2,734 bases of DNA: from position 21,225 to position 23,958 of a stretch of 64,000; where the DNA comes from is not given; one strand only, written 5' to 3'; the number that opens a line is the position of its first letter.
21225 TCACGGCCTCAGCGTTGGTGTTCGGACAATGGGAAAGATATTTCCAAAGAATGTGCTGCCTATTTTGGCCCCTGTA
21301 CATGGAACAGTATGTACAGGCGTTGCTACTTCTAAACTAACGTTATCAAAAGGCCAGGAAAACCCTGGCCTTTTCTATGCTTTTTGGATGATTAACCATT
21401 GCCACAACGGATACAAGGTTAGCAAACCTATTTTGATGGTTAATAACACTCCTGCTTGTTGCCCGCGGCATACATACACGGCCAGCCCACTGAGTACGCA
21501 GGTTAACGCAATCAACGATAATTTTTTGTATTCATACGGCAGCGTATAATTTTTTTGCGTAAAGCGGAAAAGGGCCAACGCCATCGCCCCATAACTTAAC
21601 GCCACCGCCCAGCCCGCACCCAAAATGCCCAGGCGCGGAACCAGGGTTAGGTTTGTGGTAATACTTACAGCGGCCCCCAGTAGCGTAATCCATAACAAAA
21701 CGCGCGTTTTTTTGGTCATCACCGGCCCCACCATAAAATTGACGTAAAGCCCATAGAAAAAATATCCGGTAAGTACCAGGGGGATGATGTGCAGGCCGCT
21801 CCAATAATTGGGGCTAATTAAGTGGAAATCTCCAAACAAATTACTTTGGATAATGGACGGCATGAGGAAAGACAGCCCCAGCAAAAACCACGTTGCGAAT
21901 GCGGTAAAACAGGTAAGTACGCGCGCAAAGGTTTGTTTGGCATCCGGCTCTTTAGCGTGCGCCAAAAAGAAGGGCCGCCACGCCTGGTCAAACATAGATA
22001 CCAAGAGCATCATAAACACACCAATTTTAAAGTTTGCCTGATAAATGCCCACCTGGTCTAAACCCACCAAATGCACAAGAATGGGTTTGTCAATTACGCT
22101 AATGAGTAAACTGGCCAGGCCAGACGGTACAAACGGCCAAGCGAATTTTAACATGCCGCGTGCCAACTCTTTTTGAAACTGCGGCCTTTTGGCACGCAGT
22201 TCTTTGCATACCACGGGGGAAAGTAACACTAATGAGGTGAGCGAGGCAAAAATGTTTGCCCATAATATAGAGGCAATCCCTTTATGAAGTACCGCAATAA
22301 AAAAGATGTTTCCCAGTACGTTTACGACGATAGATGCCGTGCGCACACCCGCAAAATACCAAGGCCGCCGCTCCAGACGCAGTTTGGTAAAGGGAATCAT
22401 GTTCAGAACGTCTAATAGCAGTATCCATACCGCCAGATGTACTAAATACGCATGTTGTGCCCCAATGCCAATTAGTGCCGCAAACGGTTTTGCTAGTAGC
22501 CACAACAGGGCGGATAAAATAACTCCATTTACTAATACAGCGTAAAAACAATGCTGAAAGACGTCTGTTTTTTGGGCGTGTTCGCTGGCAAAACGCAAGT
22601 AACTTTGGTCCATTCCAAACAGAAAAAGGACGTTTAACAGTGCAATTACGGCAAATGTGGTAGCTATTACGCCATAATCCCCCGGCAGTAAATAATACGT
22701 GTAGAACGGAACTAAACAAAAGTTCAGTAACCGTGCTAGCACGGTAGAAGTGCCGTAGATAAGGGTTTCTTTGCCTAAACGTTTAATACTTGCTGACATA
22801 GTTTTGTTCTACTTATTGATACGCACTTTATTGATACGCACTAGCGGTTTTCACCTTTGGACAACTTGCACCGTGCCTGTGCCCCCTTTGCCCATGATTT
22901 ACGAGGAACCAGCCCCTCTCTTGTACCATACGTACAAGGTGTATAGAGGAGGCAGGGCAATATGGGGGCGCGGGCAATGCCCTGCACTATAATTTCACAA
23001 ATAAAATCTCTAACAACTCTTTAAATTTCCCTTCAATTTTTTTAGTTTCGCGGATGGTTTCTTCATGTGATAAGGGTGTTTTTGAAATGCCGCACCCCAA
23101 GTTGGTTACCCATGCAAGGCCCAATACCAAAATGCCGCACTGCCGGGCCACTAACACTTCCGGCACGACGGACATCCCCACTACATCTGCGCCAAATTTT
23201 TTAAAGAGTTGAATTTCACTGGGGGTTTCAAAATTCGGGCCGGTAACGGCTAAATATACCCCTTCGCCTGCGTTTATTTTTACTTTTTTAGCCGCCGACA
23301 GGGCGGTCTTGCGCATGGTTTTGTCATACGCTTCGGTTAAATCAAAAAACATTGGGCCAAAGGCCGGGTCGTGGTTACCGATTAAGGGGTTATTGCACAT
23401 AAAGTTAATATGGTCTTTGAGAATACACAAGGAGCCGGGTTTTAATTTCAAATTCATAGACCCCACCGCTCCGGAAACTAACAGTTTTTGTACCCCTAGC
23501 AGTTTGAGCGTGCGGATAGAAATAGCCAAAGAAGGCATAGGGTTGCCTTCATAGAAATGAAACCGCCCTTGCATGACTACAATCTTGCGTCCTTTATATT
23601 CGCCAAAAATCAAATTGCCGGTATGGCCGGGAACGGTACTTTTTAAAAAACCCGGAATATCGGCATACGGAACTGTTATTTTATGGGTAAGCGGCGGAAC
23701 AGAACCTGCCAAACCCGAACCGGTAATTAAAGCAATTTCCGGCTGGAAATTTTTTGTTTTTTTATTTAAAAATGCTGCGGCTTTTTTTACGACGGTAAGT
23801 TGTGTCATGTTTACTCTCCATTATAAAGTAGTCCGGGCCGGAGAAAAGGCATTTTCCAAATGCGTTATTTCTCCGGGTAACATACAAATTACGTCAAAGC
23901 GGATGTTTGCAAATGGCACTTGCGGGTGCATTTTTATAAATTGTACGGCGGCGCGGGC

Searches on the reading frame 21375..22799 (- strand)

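Call 56: search_protein_families(library=pfam, proteins=[window:21375-22799:-], max_evalue=0.00001)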
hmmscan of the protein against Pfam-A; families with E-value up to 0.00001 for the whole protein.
window:21375-22799:- (474 aa): 2 families
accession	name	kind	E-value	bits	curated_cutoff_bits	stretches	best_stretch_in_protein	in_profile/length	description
PF01943.22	Polysacc_synt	-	1.8e-19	70.7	28.2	1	9-278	2-270/274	Polysaccharide biosynthesis protein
PF13440.11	Polysacc_synt_3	-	3.9e-17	62.9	23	1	37-317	6-280/293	Polysaccharide biosynthesis protein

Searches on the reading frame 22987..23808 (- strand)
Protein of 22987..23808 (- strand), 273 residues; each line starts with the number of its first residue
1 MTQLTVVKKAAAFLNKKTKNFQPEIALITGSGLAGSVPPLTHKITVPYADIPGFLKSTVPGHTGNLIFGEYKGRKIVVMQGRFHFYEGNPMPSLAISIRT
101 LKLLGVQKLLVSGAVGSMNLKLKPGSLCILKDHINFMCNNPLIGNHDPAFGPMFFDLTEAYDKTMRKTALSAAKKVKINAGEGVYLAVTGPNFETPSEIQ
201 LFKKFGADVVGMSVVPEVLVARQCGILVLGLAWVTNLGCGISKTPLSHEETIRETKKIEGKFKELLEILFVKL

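Call 17: find_encoding_contigs(protein=window:22987-23808:-, flank=2000, max_places=4)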
Protein window:22987-23808:- (273 aa): no gene with exactly this product is on record in the collection.
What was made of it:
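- Tried and rejected: One protein look-up by exact sequence also failed (call 17).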
